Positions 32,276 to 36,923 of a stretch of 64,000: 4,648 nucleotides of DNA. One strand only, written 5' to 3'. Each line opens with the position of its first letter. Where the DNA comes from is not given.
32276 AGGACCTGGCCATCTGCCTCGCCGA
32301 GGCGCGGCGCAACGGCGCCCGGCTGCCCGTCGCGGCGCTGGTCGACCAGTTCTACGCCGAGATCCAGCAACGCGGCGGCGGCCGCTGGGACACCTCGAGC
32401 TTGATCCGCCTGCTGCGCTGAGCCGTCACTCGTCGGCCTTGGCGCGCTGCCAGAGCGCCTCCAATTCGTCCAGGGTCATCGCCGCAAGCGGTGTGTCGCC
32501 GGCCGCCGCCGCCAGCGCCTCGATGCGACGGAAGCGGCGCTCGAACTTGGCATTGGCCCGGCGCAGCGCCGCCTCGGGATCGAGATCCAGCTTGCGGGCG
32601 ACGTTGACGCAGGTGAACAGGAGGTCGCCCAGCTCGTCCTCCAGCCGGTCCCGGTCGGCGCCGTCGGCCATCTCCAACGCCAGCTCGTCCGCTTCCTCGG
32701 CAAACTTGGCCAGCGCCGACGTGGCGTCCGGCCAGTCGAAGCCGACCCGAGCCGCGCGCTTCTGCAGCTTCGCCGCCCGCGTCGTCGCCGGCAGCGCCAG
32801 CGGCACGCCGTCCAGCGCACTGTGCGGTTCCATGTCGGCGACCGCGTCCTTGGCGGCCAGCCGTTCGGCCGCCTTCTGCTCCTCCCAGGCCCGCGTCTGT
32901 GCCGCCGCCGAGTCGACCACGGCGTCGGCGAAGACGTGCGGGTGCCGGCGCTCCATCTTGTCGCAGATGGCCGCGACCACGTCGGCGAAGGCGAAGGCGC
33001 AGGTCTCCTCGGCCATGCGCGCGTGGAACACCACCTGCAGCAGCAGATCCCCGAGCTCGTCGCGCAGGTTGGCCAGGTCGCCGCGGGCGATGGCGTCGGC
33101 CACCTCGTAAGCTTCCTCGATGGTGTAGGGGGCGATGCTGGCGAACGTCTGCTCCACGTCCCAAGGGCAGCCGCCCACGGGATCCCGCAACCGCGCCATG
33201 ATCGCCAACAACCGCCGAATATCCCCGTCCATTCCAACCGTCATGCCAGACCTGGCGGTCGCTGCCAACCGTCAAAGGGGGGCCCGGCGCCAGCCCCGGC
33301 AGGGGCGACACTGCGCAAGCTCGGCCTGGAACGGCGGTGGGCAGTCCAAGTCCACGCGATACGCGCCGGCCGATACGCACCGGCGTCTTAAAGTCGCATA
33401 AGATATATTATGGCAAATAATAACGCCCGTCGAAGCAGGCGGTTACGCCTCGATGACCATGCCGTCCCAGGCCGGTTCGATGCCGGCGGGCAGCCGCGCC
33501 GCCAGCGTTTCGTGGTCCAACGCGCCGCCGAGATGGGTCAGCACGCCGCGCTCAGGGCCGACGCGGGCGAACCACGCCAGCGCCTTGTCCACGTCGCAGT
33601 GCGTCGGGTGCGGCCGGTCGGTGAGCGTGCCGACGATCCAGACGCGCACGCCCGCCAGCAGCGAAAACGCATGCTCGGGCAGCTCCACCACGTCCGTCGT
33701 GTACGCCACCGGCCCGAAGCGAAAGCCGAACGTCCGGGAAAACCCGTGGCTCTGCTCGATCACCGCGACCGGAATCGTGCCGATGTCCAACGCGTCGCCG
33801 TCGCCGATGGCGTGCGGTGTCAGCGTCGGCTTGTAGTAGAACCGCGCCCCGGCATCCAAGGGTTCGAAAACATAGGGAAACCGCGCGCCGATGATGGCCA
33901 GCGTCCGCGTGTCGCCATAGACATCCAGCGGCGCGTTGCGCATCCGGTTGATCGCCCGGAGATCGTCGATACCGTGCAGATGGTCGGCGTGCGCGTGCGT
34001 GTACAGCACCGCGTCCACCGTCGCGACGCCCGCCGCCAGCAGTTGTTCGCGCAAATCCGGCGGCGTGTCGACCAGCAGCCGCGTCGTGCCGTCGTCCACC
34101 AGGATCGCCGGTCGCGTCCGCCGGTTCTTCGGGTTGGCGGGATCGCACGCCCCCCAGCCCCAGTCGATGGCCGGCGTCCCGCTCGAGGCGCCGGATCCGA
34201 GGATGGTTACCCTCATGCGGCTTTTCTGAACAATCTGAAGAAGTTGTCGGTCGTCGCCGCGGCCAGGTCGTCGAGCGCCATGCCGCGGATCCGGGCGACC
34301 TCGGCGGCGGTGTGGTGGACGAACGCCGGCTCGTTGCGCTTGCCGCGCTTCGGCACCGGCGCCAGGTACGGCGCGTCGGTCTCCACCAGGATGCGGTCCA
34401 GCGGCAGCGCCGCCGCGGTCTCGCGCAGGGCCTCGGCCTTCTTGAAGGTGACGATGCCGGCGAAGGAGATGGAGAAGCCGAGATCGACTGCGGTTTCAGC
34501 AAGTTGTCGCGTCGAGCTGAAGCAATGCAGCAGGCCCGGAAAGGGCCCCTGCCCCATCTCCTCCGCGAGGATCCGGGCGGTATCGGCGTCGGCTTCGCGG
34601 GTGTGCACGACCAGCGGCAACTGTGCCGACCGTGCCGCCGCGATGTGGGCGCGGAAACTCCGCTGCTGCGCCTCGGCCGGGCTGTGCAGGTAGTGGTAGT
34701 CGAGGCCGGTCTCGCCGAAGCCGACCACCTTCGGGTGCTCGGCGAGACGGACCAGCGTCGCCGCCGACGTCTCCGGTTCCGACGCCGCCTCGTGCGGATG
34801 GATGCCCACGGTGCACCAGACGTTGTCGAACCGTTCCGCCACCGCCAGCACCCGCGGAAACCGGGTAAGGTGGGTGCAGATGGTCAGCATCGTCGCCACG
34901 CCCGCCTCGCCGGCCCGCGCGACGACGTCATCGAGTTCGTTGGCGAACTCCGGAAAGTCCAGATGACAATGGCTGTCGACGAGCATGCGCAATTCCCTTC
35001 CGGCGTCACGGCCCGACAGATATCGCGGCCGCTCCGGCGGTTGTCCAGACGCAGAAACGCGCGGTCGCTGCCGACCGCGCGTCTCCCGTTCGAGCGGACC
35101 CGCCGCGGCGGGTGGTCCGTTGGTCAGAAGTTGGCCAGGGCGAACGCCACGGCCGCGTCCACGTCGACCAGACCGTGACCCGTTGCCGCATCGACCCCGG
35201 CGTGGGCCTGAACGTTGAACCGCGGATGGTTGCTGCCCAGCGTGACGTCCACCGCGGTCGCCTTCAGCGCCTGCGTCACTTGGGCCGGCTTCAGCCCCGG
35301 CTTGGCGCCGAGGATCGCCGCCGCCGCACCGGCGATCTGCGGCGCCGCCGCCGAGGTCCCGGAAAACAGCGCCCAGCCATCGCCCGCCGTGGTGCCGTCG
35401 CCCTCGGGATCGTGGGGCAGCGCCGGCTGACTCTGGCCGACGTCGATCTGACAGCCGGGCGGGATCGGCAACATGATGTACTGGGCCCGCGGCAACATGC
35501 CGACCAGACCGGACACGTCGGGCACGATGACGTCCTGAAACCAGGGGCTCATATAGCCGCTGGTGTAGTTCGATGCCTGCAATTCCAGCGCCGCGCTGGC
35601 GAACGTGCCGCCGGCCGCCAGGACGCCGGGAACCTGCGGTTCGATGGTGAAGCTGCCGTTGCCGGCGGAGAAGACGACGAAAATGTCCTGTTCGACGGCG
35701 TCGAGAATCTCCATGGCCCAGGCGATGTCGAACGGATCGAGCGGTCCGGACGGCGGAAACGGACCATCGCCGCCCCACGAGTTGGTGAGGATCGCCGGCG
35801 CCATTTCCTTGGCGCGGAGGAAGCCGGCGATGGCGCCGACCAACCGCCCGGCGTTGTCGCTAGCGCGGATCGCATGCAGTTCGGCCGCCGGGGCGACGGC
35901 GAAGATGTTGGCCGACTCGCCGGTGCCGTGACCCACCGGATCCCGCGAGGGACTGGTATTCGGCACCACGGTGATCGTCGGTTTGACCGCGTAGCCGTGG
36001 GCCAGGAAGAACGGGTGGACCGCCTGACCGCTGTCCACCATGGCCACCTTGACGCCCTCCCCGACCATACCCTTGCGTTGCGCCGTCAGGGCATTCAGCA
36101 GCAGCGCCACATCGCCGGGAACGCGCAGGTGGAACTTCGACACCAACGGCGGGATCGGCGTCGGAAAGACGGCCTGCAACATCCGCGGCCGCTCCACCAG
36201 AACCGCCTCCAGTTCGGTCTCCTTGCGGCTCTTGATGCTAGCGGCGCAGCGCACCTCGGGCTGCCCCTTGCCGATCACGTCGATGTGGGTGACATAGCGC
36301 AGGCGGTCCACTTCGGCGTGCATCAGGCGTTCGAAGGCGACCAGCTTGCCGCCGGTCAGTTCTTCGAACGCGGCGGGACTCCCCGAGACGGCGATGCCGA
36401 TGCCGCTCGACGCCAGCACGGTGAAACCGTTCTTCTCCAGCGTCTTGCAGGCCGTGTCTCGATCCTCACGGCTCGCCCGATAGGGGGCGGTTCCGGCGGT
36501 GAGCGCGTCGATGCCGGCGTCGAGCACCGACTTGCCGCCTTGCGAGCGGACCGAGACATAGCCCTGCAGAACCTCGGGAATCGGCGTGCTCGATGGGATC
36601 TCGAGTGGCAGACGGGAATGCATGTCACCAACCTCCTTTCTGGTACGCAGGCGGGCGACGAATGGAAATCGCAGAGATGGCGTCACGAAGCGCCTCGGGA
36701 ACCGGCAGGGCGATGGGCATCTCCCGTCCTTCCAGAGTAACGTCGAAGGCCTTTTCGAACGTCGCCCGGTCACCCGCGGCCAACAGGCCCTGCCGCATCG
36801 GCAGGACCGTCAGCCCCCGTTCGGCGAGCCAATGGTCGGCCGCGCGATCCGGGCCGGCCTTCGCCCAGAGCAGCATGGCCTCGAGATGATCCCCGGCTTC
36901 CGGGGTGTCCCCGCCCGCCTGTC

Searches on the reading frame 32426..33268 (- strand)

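Call 62: search_protein_families(library=pfam, proteins=[window:32426-33268:-], max_evalue=0.00001)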
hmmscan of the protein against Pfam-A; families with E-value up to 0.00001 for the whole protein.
window:32426-33268:- (280 aa): 2 families
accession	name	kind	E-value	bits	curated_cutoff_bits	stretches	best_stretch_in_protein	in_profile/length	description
PF03819.22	MazG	-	5.3e-42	142.4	22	2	40-113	1-74/74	MazG nucleotide pyrophosphohydrolase domain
PF01503.22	PRA-PH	-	2.7e-10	41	21.3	0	42-78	25-63/86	Phosphoribosyl-ATP pyrophosphohydrolase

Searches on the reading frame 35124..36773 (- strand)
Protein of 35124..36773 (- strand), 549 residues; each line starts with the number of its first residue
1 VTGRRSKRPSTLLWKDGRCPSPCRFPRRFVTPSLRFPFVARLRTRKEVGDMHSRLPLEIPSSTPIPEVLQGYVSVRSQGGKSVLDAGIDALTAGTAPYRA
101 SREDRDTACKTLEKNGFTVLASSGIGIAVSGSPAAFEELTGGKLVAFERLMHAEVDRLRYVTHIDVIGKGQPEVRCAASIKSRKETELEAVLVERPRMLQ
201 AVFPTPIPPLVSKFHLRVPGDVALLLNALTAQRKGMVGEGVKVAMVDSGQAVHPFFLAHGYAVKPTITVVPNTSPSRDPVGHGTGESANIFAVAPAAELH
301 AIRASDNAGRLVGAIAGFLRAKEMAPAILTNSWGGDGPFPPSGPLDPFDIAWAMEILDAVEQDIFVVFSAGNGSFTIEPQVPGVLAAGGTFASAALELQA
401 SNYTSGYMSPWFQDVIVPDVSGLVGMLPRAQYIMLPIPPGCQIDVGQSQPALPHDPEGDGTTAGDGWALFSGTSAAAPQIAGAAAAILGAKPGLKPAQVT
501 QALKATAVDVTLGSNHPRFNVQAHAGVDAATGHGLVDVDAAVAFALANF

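Call 62: search_protein_families(library=pfam, proteins=[window:35124-36773:-], max_evalue=0.00001)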
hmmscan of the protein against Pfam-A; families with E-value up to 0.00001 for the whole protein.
window:35124-36773:- (549 aa): 1 family
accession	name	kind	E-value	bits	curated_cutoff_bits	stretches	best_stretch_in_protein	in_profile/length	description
PF00082.27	Peptidase_S8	-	1e-18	68.1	21.8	1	238-533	1-287/288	Subtilase family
